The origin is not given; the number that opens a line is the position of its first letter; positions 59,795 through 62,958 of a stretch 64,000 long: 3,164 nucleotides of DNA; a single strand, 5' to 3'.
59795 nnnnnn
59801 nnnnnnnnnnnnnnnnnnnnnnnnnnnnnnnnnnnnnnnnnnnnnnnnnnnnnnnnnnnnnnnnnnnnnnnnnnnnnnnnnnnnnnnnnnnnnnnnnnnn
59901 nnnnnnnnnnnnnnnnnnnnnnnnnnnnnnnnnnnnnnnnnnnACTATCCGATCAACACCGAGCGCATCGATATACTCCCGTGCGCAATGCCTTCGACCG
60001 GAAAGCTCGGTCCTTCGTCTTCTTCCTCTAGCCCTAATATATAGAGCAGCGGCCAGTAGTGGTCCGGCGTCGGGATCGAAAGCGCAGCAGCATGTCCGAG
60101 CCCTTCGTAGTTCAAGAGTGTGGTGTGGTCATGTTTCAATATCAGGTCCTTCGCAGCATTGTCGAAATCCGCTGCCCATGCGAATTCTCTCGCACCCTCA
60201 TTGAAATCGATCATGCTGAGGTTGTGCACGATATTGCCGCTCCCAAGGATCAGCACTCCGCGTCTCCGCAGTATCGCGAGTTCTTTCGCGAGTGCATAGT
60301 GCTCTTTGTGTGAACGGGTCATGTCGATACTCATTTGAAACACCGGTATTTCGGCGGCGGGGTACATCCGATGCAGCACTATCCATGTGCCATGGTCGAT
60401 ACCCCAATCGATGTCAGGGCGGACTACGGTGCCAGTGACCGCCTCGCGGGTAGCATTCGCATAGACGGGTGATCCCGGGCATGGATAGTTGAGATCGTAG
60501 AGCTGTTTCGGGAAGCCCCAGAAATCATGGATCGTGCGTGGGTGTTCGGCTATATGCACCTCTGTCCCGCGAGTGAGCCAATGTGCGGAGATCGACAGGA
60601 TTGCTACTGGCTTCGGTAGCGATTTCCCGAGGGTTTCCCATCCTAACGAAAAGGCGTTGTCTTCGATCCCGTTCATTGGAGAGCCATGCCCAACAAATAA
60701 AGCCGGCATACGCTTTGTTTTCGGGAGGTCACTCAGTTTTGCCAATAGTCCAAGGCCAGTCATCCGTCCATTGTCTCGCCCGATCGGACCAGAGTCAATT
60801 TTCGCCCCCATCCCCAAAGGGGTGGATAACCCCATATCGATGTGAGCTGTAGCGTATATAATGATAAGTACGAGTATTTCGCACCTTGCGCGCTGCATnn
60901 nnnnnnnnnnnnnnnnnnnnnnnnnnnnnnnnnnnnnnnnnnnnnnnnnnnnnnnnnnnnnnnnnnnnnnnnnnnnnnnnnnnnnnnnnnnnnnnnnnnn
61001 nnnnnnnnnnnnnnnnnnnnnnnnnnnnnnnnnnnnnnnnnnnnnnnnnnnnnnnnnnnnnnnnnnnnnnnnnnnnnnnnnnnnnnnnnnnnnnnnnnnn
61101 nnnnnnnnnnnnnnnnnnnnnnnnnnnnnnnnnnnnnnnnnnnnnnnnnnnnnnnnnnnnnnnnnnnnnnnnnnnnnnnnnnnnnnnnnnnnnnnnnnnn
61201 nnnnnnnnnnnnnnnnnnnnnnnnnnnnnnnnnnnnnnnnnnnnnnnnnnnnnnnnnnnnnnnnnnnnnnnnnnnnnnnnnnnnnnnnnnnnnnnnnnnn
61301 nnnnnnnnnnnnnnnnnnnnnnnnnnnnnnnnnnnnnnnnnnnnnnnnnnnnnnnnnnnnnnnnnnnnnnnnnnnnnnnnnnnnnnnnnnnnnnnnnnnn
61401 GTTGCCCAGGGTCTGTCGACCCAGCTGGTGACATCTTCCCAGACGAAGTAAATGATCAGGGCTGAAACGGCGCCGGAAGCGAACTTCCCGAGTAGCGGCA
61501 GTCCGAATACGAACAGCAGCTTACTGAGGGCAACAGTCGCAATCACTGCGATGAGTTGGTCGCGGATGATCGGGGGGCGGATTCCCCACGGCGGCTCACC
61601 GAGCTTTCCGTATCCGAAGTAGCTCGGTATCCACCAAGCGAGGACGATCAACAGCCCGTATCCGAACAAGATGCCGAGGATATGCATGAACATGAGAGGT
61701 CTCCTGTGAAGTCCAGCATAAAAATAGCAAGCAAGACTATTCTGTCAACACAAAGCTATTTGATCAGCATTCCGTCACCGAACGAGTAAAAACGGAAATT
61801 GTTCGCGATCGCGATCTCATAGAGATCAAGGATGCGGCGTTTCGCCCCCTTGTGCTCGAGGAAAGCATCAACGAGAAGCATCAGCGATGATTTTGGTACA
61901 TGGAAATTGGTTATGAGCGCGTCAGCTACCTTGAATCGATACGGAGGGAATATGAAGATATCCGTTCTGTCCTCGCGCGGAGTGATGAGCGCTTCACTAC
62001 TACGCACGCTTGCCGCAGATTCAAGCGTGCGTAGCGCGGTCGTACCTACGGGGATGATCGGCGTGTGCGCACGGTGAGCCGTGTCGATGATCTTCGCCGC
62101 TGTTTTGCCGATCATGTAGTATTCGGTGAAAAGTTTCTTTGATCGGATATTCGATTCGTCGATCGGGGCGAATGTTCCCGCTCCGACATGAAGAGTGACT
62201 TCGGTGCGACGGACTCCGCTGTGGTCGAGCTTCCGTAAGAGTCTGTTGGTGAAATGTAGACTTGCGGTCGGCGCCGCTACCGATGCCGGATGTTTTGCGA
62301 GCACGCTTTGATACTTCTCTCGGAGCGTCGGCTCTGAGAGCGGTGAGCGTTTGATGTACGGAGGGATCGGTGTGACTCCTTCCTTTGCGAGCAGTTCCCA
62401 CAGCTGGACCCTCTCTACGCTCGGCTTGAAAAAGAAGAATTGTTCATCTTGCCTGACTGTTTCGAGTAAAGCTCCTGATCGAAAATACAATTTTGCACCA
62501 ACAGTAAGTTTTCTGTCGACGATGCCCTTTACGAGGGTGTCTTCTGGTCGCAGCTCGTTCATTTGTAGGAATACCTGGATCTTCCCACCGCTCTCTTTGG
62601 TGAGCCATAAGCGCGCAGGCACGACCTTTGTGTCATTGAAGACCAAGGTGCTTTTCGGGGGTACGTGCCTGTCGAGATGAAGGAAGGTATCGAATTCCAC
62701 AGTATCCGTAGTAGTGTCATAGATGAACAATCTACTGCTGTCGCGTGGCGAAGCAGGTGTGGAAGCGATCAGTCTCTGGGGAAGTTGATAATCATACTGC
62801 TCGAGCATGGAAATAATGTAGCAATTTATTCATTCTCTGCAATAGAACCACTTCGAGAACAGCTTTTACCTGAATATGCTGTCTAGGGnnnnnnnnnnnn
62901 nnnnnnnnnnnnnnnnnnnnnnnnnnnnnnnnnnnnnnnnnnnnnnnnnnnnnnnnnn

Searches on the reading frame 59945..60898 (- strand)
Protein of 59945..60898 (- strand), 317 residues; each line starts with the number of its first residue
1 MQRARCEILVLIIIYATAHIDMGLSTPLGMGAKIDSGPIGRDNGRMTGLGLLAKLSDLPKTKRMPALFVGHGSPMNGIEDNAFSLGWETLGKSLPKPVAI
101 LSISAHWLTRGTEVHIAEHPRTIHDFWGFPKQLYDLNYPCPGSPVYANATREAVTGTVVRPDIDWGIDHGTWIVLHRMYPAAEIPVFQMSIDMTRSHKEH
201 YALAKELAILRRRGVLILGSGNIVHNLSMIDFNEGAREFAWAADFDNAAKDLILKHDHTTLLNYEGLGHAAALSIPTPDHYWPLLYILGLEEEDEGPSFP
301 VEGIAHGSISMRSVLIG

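Call 92: search_protein_families(library=pfam, max_evalue=0.001, proteins=[window:59945-60898:-])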
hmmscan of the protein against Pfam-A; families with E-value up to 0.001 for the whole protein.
window:59945-60898:- (317 aa): 1 family
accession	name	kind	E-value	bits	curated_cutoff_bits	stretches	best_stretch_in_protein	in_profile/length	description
PF02900.23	LigB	-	1.5e-17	64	26.3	1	96-294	42-247/269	Catalytic LigB subunit of aromatic ring-opening dioxygenase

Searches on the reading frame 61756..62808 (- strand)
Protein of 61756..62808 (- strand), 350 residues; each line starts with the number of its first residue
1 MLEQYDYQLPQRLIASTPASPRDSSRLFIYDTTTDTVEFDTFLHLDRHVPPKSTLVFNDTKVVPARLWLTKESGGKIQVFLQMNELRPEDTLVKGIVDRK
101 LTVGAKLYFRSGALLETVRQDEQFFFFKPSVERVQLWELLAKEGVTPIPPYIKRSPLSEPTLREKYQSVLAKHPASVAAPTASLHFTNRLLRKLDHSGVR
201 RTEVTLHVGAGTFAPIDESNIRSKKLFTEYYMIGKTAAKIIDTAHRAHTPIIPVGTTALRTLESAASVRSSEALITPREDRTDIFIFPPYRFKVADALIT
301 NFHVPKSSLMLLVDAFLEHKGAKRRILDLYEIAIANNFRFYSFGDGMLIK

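Call 92: search_protein_families(library=pfam, max_evalue=0.001, proteins=[window:61756-62808:-])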
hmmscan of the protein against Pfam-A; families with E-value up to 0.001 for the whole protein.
window:61756-62808:- (350 aa): 1 family
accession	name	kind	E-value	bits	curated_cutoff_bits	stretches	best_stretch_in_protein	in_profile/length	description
PF02547.20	Queuosine_synth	-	4.1e-101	338.8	25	1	2-349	1-322/322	Queuosine biosynthesis protein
